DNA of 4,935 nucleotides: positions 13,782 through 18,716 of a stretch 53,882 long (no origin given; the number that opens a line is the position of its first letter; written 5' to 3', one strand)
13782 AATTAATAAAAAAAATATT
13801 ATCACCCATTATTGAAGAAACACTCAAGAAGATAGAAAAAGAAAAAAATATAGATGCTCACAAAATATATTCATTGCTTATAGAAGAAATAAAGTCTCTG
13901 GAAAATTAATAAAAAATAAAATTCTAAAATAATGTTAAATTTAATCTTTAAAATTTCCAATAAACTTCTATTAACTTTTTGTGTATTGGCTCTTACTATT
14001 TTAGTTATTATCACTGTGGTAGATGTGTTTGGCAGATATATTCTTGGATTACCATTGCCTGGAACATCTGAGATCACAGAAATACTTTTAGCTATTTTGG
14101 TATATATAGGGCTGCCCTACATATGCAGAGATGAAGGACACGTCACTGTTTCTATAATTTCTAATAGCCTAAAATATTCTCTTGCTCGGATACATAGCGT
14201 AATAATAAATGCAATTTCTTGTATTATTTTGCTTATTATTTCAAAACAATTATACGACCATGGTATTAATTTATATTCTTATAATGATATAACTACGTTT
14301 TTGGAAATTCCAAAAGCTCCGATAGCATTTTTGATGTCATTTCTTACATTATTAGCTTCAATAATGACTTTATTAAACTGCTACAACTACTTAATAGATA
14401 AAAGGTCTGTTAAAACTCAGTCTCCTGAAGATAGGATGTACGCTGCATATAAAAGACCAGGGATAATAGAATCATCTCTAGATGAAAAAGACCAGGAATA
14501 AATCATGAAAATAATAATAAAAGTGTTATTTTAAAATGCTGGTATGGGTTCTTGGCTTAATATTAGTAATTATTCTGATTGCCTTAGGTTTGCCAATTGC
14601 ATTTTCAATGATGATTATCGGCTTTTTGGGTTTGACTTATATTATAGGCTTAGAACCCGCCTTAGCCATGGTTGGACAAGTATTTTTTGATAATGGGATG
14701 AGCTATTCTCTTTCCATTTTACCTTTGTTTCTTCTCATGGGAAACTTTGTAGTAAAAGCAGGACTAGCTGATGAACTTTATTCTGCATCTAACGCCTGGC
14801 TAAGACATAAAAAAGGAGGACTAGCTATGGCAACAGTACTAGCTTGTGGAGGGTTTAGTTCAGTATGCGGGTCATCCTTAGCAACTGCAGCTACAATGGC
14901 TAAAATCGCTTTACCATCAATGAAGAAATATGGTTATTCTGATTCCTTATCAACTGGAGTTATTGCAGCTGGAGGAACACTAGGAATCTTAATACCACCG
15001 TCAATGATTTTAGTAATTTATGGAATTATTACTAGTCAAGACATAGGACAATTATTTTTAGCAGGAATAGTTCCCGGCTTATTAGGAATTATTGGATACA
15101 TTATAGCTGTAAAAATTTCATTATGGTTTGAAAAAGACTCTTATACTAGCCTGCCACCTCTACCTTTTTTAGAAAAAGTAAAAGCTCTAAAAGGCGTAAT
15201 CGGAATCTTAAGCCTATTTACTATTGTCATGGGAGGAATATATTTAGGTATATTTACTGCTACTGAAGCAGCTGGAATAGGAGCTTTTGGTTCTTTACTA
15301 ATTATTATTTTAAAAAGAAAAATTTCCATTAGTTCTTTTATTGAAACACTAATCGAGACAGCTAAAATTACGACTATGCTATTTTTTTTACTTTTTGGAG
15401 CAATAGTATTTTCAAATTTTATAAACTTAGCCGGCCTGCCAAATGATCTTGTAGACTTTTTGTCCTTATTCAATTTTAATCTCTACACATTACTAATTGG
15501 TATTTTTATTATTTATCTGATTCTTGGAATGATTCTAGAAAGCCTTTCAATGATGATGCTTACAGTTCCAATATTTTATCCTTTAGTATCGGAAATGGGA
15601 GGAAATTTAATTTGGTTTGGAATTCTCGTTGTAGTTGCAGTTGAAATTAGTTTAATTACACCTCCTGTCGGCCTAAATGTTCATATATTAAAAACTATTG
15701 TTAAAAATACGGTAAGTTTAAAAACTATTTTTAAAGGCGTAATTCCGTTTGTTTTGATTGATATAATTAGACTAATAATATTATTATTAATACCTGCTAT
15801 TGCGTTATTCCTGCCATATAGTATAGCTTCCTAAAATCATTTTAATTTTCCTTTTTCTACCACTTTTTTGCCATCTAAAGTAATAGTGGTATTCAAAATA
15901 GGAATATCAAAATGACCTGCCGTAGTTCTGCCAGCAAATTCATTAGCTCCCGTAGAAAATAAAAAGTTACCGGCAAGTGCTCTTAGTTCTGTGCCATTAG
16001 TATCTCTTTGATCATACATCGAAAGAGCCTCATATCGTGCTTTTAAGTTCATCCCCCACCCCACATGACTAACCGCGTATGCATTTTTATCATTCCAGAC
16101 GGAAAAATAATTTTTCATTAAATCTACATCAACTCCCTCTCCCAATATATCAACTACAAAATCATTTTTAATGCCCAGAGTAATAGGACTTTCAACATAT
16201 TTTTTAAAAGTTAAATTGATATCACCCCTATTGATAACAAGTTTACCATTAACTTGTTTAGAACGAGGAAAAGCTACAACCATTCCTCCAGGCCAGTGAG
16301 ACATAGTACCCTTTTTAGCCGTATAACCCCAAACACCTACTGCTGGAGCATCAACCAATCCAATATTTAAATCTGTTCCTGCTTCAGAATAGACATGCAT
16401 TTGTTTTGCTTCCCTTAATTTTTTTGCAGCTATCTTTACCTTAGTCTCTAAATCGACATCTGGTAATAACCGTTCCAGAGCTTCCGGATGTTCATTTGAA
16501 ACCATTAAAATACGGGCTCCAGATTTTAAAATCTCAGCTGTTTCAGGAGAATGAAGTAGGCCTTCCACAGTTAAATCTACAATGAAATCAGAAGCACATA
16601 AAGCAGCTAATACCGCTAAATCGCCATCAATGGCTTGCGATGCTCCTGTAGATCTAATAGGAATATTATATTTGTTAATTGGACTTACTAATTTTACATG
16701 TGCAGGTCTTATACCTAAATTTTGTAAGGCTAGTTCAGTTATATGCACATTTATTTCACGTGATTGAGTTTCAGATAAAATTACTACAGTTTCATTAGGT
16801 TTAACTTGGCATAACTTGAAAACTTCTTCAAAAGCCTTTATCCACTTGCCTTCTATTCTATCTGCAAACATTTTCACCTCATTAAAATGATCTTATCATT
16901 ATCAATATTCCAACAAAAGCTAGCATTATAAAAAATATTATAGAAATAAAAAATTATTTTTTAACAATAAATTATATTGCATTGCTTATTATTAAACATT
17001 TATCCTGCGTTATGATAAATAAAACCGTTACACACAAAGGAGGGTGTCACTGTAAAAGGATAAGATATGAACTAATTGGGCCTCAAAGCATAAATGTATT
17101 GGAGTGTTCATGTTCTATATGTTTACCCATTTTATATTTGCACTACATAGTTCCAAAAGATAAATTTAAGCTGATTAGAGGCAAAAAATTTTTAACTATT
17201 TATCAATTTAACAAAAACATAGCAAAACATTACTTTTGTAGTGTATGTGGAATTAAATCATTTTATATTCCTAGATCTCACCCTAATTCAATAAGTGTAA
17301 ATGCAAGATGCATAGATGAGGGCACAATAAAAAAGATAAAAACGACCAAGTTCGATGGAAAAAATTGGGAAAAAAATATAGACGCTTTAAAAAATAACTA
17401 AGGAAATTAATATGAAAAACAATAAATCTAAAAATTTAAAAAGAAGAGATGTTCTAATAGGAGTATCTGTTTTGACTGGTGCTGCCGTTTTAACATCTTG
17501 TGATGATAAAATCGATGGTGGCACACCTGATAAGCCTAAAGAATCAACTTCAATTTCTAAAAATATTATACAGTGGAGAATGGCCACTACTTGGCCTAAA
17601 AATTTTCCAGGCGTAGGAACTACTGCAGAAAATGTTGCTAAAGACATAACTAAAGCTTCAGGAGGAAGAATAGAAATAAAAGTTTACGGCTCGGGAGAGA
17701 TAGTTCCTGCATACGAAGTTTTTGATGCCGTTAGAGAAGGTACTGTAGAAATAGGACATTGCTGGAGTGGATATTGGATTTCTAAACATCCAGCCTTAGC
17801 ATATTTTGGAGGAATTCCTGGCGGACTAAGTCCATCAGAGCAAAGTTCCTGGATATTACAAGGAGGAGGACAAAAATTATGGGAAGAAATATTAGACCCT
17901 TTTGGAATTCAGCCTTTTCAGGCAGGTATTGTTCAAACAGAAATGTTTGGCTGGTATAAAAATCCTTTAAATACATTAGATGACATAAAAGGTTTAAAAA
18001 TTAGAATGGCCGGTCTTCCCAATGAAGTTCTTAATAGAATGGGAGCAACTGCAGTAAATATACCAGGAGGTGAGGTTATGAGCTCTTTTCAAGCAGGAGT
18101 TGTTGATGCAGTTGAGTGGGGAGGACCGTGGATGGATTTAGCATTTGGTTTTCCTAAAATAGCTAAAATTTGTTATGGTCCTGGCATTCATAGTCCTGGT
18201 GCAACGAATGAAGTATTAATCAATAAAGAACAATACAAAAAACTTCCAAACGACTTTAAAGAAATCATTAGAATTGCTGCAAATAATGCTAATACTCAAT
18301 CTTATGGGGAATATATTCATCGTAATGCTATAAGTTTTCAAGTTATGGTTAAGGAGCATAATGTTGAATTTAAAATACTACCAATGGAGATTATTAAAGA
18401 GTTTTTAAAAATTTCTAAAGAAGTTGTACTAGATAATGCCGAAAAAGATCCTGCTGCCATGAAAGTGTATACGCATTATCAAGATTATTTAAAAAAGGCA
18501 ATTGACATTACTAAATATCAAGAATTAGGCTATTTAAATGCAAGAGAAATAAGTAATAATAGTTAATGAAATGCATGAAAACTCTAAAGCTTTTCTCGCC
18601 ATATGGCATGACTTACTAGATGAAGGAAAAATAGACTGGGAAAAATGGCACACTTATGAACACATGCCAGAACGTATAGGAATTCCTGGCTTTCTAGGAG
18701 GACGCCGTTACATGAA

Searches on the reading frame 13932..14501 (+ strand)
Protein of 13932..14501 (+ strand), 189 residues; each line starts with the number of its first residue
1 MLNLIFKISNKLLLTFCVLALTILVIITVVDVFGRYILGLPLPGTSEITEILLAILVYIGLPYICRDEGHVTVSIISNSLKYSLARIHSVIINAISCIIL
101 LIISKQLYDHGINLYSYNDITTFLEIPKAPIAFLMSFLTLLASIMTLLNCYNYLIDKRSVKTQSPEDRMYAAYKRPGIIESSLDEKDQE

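Call 9: search_protein_families(library=pfam, proteins=[window:13932-14501:+], max_evalue=0.001)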
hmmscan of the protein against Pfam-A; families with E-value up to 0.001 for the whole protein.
window:13932-14501:+ (189 aa): 1 family
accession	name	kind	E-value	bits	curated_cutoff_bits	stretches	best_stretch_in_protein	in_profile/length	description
PF04290.18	DctQ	-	6e-20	71.9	28.3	1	24-151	1-127/132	Tripartite ATP-independent periplasmic transporters, DctQ component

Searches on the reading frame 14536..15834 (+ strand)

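Call 9: search_protein_families(library=pfam, proteins=[window:14536-15834:+], max_evalue=0.001)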
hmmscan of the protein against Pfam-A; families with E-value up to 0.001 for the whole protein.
window:14536-15834:+ (432 aa): 2 families
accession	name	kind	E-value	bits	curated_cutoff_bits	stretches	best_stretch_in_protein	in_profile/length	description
PF06808.19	DctM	-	3.8e-86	289.9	23.8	1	8-422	1-413/413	Tripartite ATP-independent periplasmic transporter, DctM component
PF03553.21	Na_H_antiporter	-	2.2e-05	24.3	23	1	8-151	103-255/303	Na+/H+ antiporter family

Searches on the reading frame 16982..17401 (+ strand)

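Call 9: search_protein_families(library=pfam, proteins=[window:16982-17401:+], max_evalue=0.001)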
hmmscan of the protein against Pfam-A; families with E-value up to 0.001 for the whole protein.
window:16982-17401:+ (139 aa): 1 family
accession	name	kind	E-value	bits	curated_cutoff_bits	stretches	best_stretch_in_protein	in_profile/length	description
PF04828.22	GFA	-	3.2e-13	50.2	24.3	1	18-116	2-102/115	Glutathione-dependent formaldehyde-activating enzyme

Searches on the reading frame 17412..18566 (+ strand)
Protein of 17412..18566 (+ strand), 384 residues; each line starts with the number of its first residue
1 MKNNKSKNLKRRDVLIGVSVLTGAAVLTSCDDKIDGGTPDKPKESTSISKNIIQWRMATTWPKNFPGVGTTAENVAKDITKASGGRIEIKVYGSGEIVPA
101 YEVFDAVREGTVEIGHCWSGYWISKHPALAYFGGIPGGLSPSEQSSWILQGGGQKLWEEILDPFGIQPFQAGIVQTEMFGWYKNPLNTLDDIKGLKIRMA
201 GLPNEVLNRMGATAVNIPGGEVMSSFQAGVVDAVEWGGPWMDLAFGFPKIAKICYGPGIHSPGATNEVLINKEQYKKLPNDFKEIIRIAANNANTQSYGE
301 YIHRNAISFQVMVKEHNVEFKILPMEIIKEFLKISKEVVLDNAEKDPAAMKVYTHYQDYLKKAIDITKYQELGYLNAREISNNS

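Call 9: search_protein_families(library=pfam, proteins=[window:17412-18566:+], max_evalue=0.001)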
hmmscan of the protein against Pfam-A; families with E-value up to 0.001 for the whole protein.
window:17412-18566:+ (384 aa): 1 family
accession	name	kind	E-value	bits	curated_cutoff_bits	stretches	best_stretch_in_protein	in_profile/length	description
PF03480.18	DctP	-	4e-41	141.7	23.4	1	58-344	2-284/286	Bacterial extracellular solute-binding protein, family 7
